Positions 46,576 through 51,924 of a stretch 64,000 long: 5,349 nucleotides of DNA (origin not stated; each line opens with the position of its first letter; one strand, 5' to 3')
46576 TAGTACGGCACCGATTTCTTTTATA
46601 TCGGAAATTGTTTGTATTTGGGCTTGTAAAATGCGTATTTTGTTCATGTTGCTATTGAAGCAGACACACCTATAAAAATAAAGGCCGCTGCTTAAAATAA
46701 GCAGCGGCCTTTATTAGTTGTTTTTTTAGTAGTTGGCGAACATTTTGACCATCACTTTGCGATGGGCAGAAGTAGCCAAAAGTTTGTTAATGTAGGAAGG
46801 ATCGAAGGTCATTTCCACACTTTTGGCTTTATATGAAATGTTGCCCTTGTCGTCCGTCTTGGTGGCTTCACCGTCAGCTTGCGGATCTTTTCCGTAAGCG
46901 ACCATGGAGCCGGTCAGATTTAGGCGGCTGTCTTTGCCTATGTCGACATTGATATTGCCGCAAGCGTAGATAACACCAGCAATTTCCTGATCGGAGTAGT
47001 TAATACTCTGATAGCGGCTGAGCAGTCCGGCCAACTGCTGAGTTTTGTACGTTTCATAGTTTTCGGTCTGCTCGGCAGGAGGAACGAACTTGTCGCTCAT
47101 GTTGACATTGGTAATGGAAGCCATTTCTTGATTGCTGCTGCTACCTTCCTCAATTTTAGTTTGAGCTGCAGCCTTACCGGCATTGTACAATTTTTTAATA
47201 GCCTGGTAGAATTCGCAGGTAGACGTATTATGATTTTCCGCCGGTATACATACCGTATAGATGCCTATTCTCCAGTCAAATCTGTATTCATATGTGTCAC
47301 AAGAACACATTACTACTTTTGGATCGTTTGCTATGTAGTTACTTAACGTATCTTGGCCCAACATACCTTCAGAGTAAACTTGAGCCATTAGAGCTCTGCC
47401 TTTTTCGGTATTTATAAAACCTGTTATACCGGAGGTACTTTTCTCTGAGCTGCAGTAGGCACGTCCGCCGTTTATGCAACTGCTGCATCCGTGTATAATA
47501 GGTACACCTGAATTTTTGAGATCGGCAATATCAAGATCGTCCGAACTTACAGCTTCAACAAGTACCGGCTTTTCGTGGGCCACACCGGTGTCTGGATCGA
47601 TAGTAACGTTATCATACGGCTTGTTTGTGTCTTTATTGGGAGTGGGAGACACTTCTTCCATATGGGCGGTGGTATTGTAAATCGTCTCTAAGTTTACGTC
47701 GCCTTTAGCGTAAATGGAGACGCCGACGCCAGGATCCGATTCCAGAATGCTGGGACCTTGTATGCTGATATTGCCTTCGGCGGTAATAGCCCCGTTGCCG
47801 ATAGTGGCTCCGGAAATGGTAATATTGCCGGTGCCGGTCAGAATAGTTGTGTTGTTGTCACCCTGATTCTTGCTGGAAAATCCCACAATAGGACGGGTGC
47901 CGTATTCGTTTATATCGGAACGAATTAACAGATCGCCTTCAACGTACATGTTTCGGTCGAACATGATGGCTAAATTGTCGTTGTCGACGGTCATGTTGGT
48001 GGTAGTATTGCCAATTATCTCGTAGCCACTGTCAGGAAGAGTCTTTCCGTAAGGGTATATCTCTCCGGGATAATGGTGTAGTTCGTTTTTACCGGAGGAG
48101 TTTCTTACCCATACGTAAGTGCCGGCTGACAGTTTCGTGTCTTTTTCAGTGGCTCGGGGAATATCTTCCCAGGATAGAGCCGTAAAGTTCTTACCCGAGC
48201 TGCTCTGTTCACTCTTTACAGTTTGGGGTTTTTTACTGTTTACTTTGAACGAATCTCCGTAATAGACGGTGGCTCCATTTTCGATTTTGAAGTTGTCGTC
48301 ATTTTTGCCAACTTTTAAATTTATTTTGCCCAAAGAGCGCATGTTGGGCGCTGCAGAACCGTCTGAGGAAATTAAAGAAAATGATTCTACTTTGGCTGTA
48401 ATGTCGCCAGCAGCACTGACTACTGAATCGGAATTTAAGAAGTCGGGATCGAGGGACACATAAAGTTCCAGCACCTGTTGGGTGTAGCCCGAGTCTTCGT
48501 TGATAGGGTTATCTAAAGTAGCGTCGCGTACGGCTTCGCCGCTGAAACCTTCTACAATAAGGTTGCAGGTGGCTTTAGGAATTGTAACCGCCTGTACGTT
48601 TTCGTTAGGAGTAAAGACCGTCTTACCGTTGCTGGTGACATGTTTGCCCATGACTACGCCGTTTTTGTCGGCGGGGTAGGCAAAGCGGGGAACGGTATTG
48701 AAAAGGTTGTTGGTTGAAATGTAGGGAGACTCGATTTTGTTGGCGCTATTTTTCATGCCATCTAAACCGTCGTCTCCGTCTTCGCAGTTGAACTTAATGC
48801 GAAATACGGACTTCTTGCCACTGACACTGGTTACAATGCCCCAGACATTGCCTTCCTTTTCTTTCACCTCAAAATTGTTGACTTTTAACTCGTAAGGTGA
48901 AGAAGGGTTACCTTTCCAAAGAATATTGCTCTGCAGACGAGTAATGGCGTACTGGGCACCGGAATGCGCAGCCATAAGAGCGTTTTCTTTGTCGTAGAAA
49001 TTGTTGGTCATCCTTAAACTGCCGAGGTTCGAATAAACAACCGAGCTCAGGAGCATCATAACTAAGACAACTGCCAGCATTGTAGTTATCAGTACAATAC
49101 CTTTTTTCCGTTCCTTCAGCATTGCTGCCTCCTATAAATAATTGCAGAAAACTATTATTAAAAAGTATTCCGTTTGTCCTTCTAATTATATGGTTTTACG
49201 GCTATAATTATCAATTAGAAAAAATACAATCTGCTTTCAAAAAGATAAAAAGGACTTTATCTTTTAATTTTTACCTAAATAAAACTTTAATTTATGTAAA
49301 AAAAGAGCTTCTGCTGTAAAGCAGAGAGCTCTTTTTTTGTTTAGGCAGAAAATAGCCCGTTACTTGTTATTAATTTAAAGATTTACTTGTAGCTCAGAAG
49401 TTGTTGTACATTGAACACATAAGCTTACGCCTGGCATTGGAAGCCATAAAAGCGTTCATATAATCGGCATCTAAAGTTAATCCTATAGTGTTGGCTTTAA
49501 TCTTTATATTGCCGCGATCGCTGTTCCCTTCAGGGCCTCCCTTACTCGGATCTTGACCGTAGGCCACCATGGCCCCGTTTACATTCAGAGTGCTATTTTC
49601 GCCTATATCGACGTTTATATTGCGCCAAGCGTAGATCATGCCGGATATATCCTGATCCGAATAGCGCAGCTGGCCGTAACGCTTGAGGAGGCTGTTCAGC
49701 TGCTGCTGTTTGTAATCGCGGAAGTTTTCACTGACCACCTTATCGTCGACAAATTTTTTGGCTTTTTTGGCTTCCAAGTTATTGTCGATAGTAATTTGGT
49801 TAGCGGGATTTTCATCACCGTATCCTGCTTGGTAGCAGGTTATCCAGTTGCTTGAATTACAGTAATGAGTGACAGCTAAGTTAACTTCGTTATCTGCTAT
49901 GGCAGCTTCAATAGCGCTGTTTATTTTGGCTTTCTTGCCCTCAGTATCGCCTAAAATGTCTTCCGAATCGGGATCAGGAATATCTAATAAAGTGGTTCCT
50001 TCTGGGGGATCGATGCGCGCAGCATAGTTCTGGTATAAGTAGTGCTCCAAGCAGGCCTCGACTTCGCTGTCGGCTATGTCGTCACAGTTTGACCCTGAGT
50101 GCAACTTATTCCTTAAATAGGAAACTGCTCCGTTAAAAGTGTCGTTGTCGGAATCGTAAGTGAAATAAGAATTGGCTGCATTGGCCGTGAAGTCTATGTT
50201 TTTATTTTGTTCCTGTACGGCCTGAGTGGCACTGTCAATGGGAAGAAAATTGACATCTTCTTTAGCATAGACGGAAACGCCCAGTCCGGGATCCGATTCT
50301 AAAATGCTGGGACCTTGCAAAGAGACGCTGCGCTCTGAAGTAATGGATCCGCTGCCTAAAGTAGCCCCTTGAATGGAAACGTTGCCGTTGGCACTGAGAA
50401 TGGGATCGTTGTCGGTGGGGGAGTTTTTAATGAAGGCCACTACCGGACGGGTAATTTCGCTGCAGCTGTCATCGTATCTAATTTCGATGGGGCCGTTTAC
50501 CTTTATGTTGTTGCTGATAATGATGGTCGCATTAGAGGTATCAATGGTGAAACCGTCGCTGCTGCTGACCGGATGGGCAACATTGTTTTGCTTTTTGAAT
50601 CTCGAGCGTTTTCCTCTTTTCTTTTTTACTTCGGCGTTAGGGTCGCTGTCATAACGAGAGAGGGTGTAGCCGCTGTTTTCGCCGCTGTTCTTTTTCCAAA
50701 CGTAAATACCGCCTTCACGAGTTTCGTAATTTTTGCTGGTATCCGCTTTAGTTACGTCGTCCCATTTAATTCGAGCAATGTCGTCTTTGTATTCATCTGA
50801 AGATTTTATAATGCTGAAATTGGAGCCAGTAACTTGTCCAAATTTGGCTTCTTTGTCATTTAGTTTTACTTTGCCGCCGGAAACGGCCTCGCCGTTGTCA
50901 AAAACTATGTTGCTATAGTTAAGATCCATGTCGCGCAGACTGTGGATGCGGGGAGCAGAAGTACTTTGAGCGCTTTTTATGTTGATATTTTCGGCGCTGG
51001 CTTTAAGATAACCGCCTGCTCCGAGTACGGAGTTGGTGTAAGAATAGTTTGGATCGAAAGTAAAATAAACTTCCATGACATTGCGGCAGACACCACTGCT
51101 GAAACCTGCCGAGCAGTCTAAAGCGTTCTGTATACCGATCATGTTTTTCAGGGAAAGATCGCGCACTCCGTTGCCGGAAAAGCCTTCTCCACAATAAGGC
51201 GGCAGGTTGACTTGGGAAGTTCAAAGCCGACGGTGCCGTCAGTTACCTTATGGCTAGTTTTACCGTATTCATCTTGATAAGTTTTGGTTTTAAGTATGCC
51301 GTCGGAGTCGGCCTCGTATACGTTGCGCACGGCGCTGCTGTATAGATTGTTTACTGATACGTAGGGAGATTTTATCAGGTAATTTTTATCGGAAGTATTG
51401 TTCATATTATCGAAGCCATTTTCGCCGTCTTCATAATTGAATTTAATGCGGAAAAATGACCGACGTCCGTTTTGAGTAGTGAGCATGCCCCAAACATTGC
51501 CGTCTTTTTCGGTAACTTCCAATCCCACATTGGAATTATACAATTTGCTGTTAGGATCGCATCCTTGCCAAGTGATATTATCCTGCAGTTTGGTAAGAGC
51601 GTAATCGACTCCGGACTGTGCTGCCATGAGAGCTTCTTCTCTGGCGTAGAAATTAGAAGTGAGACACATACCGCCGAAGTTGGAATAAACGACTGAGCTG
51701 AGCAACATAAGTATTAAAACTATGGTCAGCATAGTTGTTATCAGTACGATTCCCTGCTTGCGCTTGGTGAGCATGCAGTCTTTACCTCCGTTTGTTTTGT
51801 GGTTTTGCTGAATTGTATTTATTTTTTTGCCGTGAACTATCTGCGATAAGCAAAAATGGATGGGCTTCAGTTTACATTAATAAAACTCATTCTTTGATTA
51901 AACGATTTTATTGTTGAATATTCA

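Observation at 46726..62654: Six tandem ~800-aa PilX-N-anchored paralogs: one conserved scaffold, a different central cassette in every copy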

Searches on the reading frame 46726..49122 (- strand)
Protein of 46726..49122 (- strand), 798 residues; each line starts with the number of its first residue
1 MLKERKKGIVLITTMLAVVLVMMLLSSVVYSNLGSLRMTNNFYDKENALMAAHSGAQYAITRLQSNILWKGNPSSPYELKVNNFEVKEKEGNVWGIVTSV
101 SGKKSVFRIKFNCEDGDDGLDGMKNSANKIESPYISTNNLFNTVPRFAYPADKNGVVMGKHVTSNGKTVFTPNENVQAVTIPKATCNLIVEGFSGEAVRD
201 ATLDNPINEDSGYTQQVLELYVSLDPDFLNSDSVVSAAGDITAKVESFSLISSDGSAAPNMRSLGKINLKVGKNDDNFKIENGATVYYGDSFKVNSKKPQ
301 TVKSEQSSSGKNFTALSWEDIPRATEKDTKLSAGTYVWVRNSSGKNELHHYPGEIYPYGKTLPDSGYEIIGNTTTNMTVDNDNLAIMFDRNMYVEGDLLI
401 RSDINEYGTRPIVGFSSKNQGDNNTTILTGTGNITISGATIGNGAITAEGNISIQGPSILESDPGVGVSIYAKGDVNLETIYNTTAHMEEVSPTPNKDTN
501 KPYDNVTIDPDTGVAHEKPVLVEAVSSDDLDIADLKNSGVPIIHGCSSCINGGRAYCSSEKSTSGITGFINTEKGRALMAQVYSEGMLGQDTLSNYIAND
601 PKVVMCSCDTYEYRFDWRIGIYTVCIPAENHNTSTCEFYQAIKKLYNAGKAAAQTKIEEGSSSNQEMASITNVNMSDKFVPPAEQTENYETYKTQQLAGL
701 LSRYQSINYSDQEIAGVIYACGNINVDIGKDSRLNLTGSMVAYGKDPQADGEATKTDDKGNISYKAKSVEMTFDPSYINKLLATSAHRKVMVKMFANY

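Call 3: search_protein_families(library=pfam, proteins=[window:46726-49122:-], max_evalue=1)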
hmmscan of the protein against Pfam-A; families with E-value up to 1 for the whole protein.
window:46726-49122:- (798 aa): 3 families
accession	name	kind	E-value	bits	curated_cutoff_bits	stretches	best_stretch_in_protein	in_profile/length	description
PF14341.11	PilX_N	-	4.6e-05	23.7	25.5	1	7-55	1-49/51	PilX N-terminal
PF03961.19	FapA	-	0.017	15.2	31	1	431-489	37-90/272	Flagellar Assembly Protein A beta solenoid domain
PF10001.14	DUF2242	-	0.078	13.6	25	0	617-655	37-75/121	Uncharacterized protein conserved in bacteria (DUF2242)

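Call 4: search_protein_families(library=ncbifam, proteins=[window:46726-49122:-], max_evalue=1)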
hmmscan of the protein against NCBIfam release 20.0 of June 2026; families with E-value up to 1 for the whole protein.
window:46726-49122:- (798 aa): 1 family
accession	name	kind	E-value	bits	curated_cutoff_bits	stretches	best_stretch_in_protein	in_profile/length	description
NF037980.1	T2SS_GspK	equivalog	0.0032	17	130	1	7-65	2-60/307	type II secretion system minor pseudopilin GspK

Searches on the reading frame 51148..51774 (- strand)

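Call 3: search_protein_families(library=pfam, proteins=[window:51148-51774:-], max_evalue=1)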
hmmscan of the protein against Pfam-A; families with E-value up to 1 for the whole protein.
window:51148-51774:- (208 aa): 2 families
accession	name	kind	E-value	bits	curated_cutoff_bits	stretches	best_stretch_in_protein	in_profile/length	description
PF14341.11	PilX_N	-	0.0057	17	25.5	1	7-56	1-50/51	PilX N-terminal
PF05409.19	Peptidase_C30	-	0.077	12.7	25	1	109-197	198-284/288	Coronavirus endopeptidase C30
